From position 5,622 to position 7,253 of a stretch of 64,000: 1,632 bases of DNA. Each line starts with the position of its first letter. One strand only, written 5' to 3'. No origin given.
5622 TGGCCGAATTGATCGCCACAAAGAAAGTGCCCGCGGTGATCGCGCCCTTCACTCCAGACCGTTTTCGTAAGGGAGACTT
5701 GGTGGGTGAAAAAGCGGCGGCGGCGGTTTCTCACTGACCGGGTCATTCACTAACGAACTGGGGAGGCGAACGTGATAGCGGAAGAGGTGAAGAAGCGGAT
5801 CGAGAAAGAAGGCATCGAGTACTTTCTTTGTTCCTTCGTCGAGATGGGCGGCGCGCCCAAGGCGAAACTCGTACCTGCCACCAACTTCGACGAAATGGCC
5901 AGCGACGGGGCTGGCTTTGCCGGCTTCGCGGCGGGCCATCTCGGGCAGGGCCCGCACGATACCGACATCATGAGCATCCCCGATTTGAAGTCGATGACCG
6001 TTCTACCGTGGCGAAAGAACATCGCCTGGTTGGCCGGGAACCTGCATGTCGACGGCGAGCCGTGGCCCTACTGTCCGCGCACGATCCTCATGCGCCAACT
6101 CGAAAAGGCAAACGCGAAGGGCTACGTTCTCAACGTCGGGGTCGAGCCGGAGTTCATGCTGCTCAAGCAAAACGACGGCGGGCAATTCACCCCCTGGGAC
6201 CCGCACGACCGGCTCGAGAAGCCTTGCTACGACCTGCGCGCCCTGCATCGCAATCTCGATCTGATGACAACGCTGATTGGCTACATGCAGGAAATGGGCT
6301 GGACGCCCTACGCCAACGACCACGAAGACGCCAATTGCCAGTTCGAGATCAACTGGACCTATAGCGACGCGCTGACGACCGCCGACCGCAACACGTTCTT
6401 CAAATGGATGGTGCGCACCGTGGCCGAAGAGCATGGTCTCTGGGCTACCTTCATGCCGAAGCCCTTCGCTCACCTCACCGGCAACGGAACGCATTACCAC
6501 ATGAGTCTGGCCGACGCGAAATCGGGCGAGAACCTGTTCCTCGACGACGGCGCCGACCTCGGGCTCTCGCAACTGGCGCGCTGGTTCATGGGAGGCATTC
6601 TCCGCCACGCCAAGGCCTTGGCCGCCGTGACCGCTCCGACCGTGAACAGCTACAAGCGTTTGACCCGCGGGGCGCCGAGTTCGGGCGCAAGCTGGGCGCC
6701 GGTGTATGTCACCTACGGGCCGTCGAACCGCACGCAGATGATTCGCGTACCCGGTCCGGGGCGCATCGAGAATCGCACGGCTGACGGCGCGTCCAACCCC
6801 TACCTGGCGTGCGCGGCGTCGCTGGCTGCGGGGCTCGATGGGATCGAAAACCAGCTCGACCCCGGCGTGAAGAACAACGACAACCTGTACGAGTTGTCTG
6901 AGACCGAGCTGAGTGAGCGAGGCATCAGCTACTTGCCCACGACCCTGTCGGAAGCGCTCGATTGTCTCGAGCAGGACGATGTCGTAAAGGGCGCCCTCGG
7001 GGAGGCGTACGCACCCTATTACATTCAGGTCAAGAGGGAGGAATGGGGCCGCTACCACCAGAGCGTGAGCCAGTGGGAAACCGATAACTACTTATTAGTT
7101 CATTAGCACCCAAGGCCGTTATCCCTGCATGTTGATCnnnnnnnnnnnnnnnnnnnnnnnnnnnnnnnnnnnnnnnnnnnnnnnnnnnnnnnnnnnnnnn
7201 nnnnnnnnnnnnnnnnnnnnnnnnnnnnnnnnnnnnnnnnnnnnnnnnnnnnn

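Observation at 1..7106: N-methylglutamate (methylamine) pathway cluster in a probable acidobacterium, with unusual gene order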

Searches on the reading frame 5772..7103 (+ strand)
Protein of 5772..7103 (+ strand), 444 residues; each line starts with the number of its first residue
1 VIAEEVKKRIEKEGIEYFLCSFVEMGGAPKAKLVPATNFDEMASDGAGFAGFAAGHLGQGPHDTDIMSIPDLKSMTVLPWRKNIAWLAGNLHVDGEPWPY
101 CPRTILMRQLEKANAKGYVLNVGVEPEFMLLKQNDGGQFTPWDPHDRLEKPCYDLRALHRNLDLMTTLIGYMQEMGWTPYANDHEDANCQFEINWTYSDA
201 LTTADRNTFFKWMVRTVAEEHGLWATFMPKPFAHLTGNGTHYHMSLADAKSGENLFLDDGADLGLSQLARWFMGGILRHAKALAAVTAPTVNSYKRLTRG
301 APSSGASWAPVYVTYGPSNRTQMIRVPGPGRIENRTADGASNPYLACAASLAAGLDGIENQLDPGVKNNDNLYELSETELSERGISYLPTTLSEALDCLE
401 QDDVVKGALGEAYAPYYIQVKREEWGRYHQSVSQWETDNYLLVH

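Call 5: search_protein_families(library=ncbifam, proteins=[window:5772-7103:+], max_evalue=0.00001)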
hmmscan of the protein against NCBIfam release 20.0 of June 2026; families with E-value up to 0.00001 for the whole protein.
window:5772-7103:+ (444 aa): 4 families
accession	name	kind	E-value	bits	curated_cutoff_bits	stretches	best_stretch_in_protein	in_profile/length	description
TIGR03105.1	gln_synth_III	equivalog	4.8e-183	608.6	469.6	1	7-441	2-434/435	type III glutamate--ammonia ligase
TIGR00653.1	GlnA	equivalog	5.3e-106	355.1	429.15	1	4-441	1-461/462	type I glutamate--ammonia ligase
NF045547.1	GGputSyn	equivalog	8.1e-90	301.6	650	1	4-436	3-438/438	gamma-glutamylputrescine synthetase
NF007006.0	PRK09469.1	equivalog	6.4e-51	173.4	845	1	162-440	190-466/469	glutamate--ammonia ligase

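Call 6: search_protein_families(library=pfam, proteins=[window:5772-7103:+], max_evalue=0.00001)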
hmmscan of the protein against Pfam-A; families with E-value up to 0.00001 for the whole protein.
window:5772-7103:+ (444 aa): 1 family
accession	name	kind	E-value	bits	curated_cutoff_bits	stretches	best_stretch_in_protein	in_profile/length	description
PF00120.29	Gln-synt_C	-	6.7e-106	354.7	24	1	100-440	2-344/344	Glutamine synthetase, catalytic domain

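Call 15: search_solved_structures(query=window:5772-7103:+, max_evalue=1e-20, show_alignments=2)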
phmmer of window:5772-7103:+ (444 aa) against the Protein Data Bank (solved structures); distinct sequences matched with E-value up to 1e-20: 37.
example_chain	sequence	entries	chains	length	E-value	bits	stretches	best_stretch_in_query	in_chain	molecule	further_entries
7cql_A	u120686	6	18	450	5.9e-134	450.3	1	11-437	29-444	Type III glutamate--ammonia ligase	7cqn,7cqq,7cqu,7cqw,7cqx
9qur_A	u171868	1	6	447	6.1e-126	423.9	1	4-441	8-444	Glutamate--methylamine ligase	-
8oow_A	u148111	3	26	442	1.2e-86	294.3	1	4-442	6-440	Glutamine synthetase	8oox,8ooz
7tdp_A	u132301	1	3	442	1.4e-83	284.2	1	4-443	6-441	Glutamine synthetase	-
7tfa_B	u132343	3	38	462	1.7e-83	283.9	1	4-443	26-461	Glutamine synthetase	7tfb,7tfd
8ool_A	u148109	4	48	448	2.8e-77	263.4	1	4-442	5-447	Glutamine synthetase from Methanothermococcus thermolithotrophicus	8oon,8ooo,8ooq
8s59_O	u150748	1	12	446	1.6e-76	261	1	4-441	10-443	Glutamine synthetase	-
8tfb_A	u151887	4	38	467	1.9e-76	260.7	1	4-441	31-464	Glutamine synthetase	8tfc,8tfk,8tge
8ufj_A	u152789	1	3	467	9.1e-76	258.4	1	4-441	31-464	Glutamine synthetase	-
4lnf_A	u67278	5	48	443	2.3e-75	257.1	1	3-441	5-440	Glutamine synthetase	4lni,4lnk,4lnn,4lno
4s0r_A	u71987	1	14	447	2.4e-75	257.1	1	3-441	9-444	Glutamine synthetase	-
7tfc_A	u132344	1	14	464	2.8e-75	256.9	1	3-441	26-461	Glutamine synthetase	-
7tdv_A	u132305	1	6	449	6.8e-74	252.3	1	3-441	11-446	Glutamine synthetase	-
7tf6_A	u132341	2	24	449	2.4e-73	250.5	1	3-441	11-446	Glutamine synthetase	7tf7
9y4a_A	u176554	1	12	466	2.8e-73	250.3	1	3-441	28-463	Glutamine synthetase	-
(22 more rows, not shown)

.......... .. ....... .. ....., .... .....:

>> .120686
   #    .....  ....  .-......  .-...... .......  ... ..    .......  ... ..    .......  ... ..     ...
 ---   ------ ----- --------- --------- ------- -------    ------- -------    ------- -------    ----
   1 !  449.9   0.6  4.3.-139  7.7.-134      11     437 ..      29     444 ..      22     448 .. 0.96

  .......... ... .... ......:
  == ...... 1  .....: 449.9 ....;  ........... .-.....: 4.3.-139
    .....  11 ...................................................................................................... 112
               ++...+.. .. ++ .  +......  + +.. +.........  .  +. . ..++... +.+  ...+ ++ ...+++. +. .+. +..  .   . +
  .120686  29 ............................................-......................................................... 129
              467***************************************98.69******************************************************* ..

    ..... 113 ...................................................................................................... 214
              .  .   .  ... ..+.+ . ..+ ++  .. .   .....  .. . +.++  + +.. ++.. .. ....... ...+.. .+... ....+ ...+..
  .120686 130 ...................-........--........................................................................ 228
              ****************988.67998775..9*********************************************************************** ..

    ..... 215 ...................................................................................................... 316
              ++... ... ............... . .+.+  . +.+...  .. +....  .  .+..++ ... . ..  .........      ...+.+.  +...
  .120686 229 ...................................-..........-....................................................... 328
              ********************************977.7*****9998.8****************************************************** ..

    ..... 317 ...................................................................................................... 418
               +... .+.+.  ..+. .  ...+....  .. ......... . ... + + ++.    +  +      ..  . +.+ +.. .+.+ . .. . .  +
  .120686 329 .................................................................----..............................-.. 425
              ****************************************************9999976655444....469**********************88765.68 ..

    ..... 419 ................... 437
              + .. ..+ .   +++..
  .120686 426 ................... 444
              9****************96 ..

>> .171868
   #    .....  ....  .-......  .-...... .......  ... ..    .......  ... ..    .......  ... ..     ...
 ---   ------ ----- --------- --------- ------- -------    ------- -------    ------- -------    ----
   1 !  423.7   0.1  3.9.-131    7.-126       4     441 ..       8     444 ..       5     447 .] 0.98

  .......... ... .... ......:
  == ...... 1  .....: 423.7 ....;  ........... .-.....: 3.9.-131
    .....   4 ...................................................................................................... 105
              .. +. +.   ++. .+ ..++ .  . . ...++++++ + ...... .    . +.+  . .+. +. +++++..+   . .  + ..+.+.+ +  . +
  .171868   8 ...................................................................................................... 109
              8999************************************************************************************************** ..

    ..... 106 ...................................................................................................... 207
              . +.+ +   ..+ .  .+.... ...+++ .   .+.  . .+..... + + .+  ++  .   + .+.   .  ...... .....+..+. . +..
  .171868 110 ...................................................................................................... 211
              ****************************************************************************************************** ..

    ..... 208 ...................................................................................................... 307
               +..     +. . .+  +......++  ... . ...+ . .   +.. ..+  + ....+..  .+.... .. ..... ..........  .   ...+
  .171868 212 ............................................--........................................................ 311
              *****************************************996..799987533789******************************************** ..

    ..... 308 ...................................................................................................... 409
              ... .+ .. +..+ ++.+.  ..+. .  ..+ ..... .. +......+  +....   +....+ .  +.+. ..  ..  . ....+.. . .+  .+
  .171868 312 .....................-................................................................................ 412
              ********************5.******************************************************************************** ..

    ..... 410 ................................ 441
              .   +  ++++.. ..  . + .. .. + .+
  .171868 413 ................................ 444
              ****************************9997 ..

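Call 31: search_dna_similar(query=window:5772-7103:+, collection=plasmids, mode=protein, max_rows=40, rows=spread, max_evalue=1e-60)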
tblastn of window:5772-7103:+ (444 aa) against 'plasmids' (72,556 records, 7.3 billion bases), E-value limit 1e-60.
Records with a match: 277; places in all: 277; records where one place covers at least 80% of the query: 275.
Best place of each record, by identity: <60% 277.
By first word of the organism name: Rhizobium 138; Sinorhizobium 28; Acinetobacter 20; Aminobacter 9; Paracoccus 9; Paraburkholderia 6; Lactiplantibacillus 6; Thioclava 5; Shinella 4; Haloterrigena 4; and 38 more.
By predicted mobility (MOB-suite, as given by PLSDB): non-mobilizable 174; mobilizable 64; conjugative 39.
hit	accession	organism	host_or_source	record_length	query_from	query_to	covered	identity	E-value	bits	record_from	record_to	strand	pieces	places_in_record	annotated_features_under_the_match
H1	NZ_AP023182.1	Paraburkholderia sp. PGU19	Physopelta gutta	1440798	1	441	99%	47.2%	1e-116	382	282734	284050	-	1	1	record has no annotation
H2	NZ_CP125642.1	Rhizobium sp. BT03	Phaseolus vulgaris,Pure culture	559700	2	441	99%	46.6%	3e-116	381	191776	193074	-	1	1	glnT: type III glutamate--ammonia ligase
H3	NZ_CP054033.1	Rhizobium indicum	Pisum sativum l. (pea),Pure culture,Pea ...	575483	11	441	97%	47.3%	1e-115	379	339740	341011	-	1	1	glnT: type III glutamate--ammonia ligase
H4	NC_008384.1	Rhizobium johnstonii 3841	-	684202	13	441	97%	47.6%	1e-115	379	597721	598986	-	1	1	glnT: type III glutamate--ammonia ligase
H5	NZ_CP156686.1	Burkholderia stagnalis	Bacterial cells,soils collected in ...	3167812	3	441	99%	46.3%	4e-108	358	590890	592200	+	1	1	none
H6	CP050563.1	Rhizobium leguminosarum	Lathyrus sativus,cell culture,root ...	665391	13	441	97%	47.3%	7e-116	380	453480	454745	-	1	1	glnT: type III glutamate--ammonia ligase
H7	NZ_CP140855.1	Rhizobium beringeri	Trifolium pratense,whole organism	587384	13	441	97%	47.3%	1e-115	379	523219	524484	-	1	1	glnT: type III glutamate--ammonia ligase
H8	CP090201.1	Rhizobium leguminosarum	Trifolium ambiguum,Cell culture,nodule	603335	13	441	97%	47.3%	1e-115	379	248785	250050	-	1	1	glnT: type III glutamate--ammonia ligase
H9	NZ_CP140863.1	Rhizobium leguminosarum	Trifolium pratense,whole organism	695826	13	441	97%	47.3%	1e-115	379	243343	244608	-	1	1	glnT: type III glutamate--ammonia ligase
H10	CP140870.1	Rhizobium ruizarguesonis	Trifolium pratense,whole organism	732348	13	441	97%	47.3%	4e-115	378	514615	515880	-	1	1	glnT: type III glutamate--ammonia ligase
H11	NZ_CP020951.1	Rhizobium sp. CIAT894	-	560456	13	441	97%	47.3%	6e-115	377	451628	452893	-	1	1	glnT: type III glutamate--ammonia ligase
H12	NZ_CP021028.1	Rhizobium sp. TAL182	Phaseolus vulgaris,cell culture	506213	12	441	97%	47.0%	3e-114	375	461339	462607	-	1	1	glnT: type III glutamate--ammonia ligase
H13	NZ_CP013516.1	Rhizobium sp. N1314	Phaseolus vulgaris,Whole ...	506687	2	441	99%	45.9%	3e-114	375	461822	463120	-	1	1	glnT: type III glutamate--ammonia ligase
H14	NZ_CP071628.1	Rhizobium leguminosarum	lentil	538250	13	441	97%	47.1%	1e-114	376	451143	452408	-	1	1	glnT: type III glutamate--ammonia ligase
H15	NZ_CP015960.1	Paraburkholderia caribensis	Mimosa,single cell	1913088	3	441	99%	45.8%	1e-113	374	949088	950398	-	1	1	none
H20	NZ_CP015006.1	Aminobacter aminovorans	cell culture,soil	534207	5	443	99%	45.6%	3e-113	372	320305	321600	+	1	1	glnT: type III glutamate--ammonia ligase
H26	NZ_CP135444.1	Thioclava sp. FTW29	-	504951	12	441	97%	46.0%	5e-115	378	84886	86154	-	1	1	glnT: type III glutamate--ammonia ligase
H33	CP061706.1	Acinetobacter baumannii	paper pulp mill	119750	1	440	99%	43.0%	3e-106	352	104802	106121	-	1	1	glnT: type III glutamate--ammonia ligase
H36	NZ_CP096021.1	Halocatena salina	cell culture,sediment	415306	3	441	99%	38.2%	4e-74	260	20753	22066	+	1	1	glutamine synthetase family protein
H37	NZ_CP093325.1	Bacillus sp. N5-665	whole organism,peat soil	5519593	4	441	99%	36.2%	7e-76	265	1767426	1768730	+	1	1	none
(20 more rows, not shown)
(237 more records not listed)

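Call 32: get_annotated_region(hit=H20, flank=12000)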
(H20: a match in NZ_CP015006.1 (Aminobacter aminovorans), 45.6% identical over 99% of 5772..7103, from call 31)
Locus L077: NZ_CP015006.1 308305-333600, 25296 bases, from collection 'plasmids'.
description: Aminobacter aminovorans strain KCTC 2477 plasmid pAA01, complete sequence
organism: Aminobacter aminovorans (NCBI taxid 83263)
taxonomy: Bacteria; Pseudomonadota; Alphaproteobacteria; Hyphomicrobiales; Phyllobacteriaceae; Aminobacter; Aminobacter aminovorans
host: -; source: cell culture,soil; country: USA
typing (MOB-suite, as given by PLSDB): non-mobilizable
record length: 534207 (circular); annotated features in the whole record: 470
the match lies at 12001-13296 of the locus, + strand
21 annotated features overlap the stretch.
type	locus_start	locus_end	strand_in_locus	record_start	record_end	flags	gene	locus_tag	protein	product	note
CDS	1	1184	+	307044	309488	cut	-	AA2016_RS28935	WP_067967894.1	glycosyltransferase family A protein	-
CDS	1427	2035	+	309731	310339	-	-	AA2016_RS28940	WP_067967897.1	class I SAM-dependent methyltransferase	-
CDS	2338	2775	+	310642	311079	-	-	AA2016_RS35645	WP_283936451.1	acyltransferase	-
CDS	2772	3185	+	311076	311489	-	-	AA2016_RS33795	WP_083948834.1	FdtA/QdtA family cupin domain-containing protein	-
CDS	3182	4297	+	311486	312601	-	-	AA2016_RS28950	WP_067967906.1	DegT/DnrJ/EryC1/StrS family aminotransferase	-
CDS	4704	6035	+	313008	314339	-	-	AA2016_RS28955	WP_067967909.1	glycosyltransferase family 61 protein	GO:0006486 - protein glycosylation [Evidence IEA]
CDS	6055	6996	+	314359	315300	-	-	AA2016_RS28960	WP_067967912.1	glycosyltransferase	-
CDS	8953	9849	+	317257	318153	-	-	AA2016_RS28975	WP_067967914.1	glutamine amidotransferase family protein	-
CDS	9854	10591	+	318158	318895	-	-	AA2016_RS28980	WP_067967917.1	GXGXG domain-containing protein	-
CDS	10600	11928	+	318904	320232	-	-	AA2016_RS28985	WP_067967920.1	FMN-binding glutamate synthase family protein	GO:0006537 - glutamate biosynthetic process [Evidence IEA]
CDS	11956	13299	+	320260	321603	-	glnT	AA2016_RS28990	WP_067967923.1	type III glutamate--ammonia ligase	GO:0006542 - glutamine biosynthetic process [Evidence IEA]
CDS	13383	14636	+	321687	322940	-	-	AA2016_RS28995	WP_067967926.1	sarcosine oxidase subunit beta family protein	GO:0046653 - tetrahydrofolate metabolic process [Evidence IEA]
CDS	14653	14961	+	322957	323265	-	-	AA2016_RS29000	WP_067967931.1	sarcosine oxidase subunit delta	GO:0046653 - tetrahydrofolate metabolic process [Evidence IEA]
CDS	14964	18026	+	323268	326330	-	-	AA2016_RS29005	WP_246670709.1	sarcosine oxidase subunit alpha family protein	-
CDS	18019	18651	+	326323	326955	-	-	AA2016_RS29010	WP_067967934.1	sarcosine oxidase subunit gamma family protein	-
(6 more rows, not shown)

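Call 33: get_annotated_region(hit=H26, flank=12000)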
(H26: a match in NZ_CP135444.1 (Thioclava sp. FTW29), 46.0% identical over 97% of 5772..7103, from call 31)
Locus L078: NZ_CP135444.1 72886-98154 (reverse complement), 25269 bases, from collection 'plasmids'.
description: Thioclava sp. FTW29 plasmid unnamed1, complete sequence
organism: Thioclava sp. FTW29 (NCBI taxid 3076557)
taxonomy: Bacteria; Pseudomonadota; Alphaproteobacteria; Rhodobacterales; Paracoccaceae; Thioclava; Thioclava sp. FTW29
host: -; source: -; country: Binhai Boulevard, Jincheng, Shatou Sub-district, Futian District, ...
typing (MOB-suite, as given by PLSDB): non-mobilizable
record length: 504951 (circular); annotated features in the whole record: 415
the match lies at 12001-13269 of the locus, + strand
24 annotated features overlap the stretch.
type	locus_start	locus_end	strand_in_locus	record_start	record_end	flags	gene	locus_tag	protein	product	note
CDS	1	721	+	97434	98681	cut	-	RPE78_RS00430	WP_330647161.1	NRAMP family divalent metal transporter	-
CDS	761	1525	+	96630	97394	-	-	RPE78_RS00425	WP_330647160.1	5-oxoprolinase subunit PxpA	GO:0005975 - carbohydrate metabolic process [Evidence IEA]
CDS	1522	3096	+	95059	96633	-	-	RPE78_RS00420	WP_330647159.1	urea amidolyase family protein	-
CDS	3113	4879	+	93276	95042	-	-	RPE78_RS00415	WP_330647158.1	biotin carboxylase N-terminal domain-containing protein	-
CDS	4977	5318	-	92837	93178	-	-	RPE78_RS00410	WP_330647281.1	zinc ribbon domain-containing protein YjdM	-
CDS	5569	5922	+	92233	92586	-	-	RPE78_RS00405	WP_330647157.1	6-pyruvoyl tetrahydropterin synthase family protein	-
CDS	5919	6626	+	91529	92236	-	queE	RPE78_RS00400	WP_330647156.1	7-carboxy-7-deazaguanine synthase QueE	GO:0006400 - tRNA modification [Evidence IEA]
CDS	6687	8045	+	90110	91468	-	dgt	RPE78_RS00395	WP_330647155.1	dGTP triphosphohydrolase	GO:0015949 - nucleobase-containing small molecule interconversion [Evidence IEA]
CDS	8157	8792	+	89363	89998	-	-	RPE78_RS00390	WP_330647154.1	helix-turn-helix domain-containing protein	-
CDS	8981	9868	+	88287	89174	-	-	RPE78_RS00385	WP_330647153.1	glutamine amidotransferase family protein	-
CDS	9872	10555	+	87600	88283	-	-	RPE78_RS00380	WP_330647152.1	GXGXG domain-containing protein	-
CDS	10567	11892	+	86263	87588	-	-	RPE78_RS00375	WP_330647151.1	FMN-binding glutamate synthase family protein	GO:0006537 - glutamate biosynthetic process [Evidence IEA]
CDS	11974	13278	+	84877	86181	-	glnT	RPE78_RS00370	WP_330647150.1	type III glutamate--ammonia ligase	GO:0006542 - glutamine biosynthetic process [Evidence IEA]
CDS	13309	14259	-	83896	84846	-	-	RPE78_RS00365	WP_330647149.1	GlxA family transcriptional regulator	-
CDS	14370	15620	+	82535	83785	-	-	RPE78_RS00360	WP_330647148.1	sarcosine oxidase subunit beta family protein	GO:0046653 - tetrahydrofolate metabolic process [Evidence IEA]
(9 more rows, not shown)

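Call 50: search_protein_families(library=ncbifam, proteins=[L077:13383-14633:+, L077:14964-18023:+, L077:18019-18648:+, L077:14653-14958:+], max_evalue=1e-10)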
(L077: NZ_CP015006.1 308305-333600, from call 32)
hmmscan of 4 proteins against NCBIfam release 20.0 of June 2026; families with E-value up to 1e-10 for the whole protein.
L077:13383-14633:+ (417 aa): 6 families
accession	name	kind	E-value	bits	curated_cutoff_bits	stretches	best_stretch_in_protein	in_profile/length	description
TIGR01373.1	soxB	subfamily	2.5e-212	705.1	529.45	1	2-407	1-407/407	sarcosine oxidase subunit beta family protein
NF008425.0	PRK11259.1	equivalog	3.9e-23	82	257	1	30-249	3-214/377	N-methyl-L-tryptophan oxidase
NF001933.0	PRK00711.1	subfamily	2.1e-22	79.7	383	0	101-253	123-270/429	D-amino acid dehydrogenase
TIGR02352.1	thiamin_ThiO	equivalog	1.1e-18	67.4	250.8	1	34-384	1-349/351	glycine oxidase ThiO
TIGR01377.1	soxA_mon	subfamily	1.6e-15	56.8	479.65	1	32-255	1-215/381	amino oxidase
NF050086.1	pipecolate_AmaA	exception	7.6e-15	54.5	600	1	30-238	24-235/425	L-pipecolate oxidase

L077:14964-18023:+ (1020 aa): 7 families
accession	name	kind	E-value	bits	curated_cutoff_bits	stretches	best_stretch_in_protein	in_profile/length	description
TIGR01372.1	soxA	subfamily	0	1466.6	1164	1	31-1019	1-995/996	sarcosine oxidase subunit alpha family protein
NF001567.0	PRK00389.1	subfamily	1.5e-48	165.6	300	1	632-1013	7-355/359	glycine cleavage system aminomethyltransferase GcvT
TIGR00528.1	gcvT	equivalog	2.2e-36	125.6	235.85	1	667-1011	31-360/362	glycine cleavage system aminomethyltransferase GcvT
NF053776.1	TmaoDeMthMsil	equivalog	5.3e-35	121.1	1100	1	668-1019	418-762/763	trimethylamine N-oxide demethylase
NF010093.0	PRK13579.1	equivalog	2.3e-29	102.3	459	1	629-1011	10-364/371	glycine cleavage system aminomethyltransferase GcvT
NF009133.0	PRK12486.1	equivalog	6.3e-16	58.2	410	1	665-995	41-355/369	dimethylsulfoniopropionate demethylase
NF004789.0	PRK06134.1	subfamily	5.4e-11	41.7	747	1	197-243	11-57/581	FAD-dependent oxidoreductase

L077:18019-18648:+ (210 aa): 1 family
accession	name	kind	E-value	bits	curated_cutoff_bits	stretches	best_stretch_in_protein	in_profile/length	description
TIGR01375.1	soxG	subfamily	5.6e-30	104.2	143.95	1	53-199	9-152/152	sarcosine oxidase subunit gamma family protein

L077:14653-14958:+ (102 aa): 1 family
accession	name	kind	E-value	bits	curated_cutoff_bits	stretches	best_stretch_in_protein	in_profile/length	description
TIGR01374.1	soxD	subfamily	8.8e-30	102.8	116.5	1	3-89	2-81/83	sarcosine oxidase subunit delta family protein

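Call 63: get_annotated_region(hit=H37, flank=100)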
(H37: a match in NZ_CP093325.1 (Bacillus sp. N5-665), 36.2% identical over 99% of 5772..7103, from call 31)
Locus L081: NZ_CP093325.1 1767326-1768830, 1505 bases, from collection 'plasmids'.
description: Bacillus sp. N5-665 strain N5/665 plasmid p1, complete sequence
organism: Bacillus sp. N5-665 (NCBI taxid 2925318)
taxonomy: Bacteria; Bacillota; Bacilli; Bacillales; Bacillaceae; Bacillus; Bacillus sp. N5-665
host: -; source: whole organism,peat soil; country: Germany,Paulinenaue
typing (MOB-suite, as given by PLSDB): non-mobilizable
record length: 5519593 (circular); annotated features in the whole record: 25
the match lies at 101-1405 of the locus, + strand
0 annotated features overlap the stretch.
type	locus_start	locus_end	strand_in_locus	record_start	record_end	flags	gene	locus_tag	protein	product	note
